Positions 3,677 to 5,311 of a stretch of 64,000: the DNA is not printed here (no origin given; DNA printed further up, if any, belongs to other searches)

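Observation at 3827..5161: M20/ArgE-fold protein that has lost essentially all canonical metal ligands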

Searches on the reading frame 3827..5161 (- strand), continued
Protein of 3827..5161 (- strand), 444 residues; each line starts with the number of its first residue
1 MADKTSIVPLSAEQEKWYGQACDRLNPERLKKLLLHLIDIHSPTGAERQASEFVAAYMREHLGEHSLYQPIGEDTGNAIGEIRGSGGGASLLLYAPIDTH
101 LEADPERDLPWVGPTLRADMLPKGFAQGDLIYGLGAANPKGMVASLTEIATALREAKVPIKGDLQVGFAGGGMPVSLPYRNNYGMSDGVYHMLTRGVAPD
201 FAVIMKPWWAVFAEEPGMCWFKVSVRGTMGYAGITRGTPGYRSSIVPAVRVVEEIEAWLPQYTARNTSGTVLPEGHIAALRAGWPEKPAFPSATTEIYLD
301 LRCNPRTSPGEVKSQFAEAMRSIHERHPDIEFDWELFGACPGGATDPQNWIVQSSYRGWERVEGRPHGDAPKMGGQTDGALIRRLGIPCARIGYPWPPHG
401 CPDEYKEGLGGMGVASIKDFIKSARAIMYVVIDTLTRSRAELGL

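Call 55: find_homologous_proteins(query=P0228, max_evalue=1e-30)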
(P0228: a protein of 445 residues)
Query P0228 (445 aa): 1332 proteins with E <= 1e-30 among 7619 candidates; the best 120 are listed.
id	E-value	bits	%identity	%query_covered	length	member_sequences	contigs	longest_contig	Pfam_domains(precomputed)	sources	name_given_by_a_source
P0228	0.0e+0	1044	100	100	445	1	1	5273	PF01546.34,PF07687.20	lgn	-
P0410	2.4e-122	427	47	96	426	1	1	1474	PF01546.34,PF04389.23,PF07687.20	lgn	-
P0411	2.1e-112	394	43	94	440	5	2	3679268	PF01546.34,PF07687.20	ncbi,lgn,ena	-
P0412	2.7e-104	368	42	96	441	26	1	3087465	PF01546.34,PF07687.20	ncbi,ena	-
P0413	3.0e-104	368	42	95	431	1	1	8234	PF01546.34,PF07687.20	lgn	-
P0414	3.5e-104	367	43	98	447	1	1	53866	PF01546.34,PF07687.20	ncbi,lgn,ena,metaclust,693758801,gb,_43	metaclust:\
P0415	2.6e-103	364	41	98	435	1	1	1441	PF01546.34,PF07687.20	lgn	-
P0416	5.0e-102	360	43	93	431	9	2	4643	PF01546.34,PF07687.20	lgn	-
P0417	1.2e-101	359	43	94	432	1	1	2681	PF01546.34,PF07687.20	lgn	-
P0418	1.7e-101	358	42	96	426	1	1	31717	PF01546.34,PF07687.20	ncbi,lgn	-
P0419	6.7e-101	356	41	94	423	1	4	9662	PF01546.34,PF07687.20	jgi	-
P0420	1.2e-99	352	42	94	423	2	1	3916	PF01546.34,PF07687.20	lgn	-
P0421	1.4e-99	352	41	94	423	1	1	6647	PF01546.34,PF07687.20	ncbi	-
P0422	1.6e-99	352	41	94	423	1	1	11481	PF01546.34,PF07687.20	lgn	-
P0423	4.9e-99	350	41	94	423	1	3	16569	PF01546.34,PF07687.20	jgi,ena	-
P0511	7.6e-91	323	38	94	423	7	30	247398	PF01546.34,PF07687.20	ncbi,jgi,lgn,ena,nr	ncbi:MAG TPA: M20/M25/M40 family metallo-hydrolase [Gammaproteobacteria bacterium]|jgi:acetylornithi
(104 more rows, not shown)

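Call 56: find_encoding_contigs(protein=P0411, flank=8000, max_places=1)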
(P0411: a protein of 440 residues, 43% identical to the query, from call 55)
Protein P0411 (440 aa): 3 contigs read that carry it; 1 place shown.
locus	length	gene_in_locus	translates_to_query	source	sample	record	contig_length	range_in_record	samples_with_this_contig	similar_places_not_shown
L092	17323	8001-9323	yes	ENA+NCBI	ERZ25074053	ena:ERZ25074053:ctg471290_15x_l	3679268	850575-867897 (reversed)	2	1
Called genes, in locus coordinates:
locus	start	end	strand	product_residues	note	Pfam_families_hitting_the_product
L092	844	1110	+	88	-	PF07883:Cupin_2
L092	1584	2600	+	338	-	PF13379:NMT1_2, PF09084:NMT1, PF12974:Phosphonate-bd (weak), PF16868:NMT1_3 (weak)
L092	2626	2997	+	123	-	PF02627:CMD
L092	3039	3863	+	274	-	PF00005:ABC_tran, PF13304:AAA_21 (faint)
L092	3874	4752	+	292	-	PF00528:BPD_transp_1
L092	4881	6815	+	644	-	PF06808:DctM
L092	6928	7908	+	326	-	PF16868:NMT1_3, PF12974:Phosphonate-bd (weak), PF09084:NMT1 (weak)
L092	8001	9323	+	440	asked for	PF01546:Peptidase_M20, PF07687:M20_dimer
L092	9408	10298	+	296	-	PF02826:2-Hacid_dh_C (weak), PF03446:NAD_binding_2, PF03807:F420_oxidored (weak), PF14833:NAD_binding_11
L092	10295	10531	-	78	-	-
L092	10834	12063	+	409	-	PF07690:MFS_1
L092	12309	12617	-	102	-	PF01266:DAO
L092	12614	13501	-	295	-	PF00701:DHDPS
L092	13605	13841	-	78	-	-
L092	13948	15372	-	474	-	PF00890:FAD_binding_2, PF01266:DAO, PF03486:HI0933_like (weak), PF07992:Pyr_redox_2, PF12831:FAD_oxidored, PF13450:NAD_binding_8, PF04324:Fer2_BFD, PF17806:SO_alpha_A3 (weak), +3 more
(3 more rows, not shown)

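Call 57: find_encoding_contigs(protein=P0511, flank=8000, max_places=2)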
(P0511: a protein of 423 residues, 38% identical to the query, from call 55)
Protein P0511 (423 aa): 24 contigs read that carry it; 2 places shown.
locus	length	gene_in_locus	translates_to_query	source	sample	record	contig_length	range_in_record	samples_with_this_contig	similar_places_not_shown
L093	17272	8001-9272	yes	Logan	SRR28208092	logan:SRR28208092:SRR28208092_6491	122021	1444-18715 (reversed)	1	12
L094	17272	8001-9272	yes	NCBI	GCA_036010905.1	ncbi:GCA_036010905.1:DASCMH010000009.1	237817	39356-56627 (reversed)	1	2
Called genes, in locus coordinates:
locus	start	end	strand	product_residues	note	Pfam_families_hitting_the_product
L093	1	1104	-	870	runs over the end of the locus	PF04879:Molybdop_Fe4S4, PF00384:Molybdopterin, PF01568:Molydop_binding (weak)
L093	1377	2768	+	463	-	PF02133:Transp_cyt_pur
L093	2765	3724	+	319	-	PF02558:ApbA, PF08546:ApbA_C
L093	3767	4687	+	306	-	PF02558:ApbA, PF08546:ApbA_C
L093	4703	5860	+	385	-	PF01321:Creatinase_N (weak), PF00557:Peptidase_M24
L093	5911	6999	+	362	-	PF00296:Bac_luciferase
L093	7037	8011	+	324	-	PF01557:FAA_hydrolase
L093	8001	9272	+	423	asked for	PF01546:Peptidase_M20, PF07687:M20_dimer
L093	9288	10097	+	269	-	PF04199:Cyclase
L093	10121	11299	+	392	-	PF00682:HMGL-like, PF22617:HCS_D2 (faint)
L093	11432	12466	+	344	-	PF00753:Lactamase_B, PF21221:B_lactamase-like_C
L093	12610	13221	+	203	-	PF00440:TetR_N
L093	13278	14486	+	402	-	PF00108:Thiolase_N, PF02803:Thiolase_C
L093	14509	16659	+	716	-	PF00378:ECH_1, PF16113:ECH_2, PF02737:3HCDH_N, PF00725:3HCDH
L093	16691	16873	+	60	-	PF02771:Acyl-CoA_dh_N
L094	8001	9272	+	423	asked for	PF01546:Peptidase_M20, PF07687:M20_dimer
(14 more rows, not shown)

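Call 76: search_protein_families(library=pfam, proteins=[P0214, P0197, P0201, P0231, L005:8519-9973:+, L089:7873-8004:+, L089:7043-7867:+, L089:12271-13608:+], max_evalue=0.01)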
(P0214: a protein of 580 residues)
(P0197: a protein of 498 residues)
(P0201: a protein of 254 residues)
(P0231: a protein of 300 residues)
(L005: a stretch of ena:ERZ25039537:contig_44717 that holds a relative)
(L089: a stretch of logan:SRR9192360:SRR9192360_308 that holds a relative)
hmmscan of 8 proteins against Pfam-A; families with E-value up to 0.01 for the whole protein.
P0214 (580 aa): 3 families
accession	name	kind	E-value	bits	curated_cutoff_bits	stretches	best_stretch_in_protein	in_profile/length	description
PF11723.14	Aromatic_hydrox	-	1.7e-08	34.8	24.4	1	451-501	5-54/241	Homotrimeric ring hydroxylase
PF00355.32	Rieske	-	1.8e-07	31.4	20.3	1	368-412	33-73/88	Rieske [2Fe-2S] domain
PF07687.19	M20_dimer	-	1e-05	25.9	21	1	63-172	3-104/107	Peptidase dimerisation domain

P0197 (498 aa): 0 families

P0201 (254 aa): 1 family
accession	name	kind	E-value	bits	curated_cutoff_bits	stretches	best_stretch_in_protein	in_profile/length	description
PF07687.19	M20_dimer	-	8.1e-07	29.4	21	1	90-192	7-101/107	Peptidase dimerisation domain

P0231 (300 aa): 0 families

L005:8519-9973:+ (484 aa): 1 family
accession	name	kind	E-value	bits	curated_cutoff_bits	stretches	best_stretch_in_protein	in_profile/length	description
PF01266.30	DAO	-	7.6e-05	22.8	27.9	0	6-67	2-57/353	FAD dependent oxidoreductase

L089:7873-8004:+ (43 aa): 0 families

L089:7043-7867:+ (274 aa): 2 families
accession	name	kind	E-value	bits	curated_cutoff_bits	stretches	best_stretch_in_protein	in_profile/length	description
PF00561.26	Abhydrolase_1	-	3e-19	70.1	25.8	1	25-259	4-245/245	alpha/beta hydrolase fold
PF12146.15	Hydrolase_4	-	8.5e-10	38.8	27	1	24-252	8-232/239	Serine aminopeptidase, S33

L089:12271-13608:+ (445 aa): 2 families
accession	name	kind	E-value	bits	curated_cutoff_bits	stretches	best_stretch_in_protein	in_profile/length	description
PF03972.19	MmgE_PrpD_N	-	3.2e-32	112.1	32.1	1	24-235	21-228/244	MmgE/PrpD N-terminal domain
PF19305.4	MmgE_PrpD_C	-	3.3e-10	40.5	32.1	1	263-408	1-153/173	MmgE/PrpD C-terminal domain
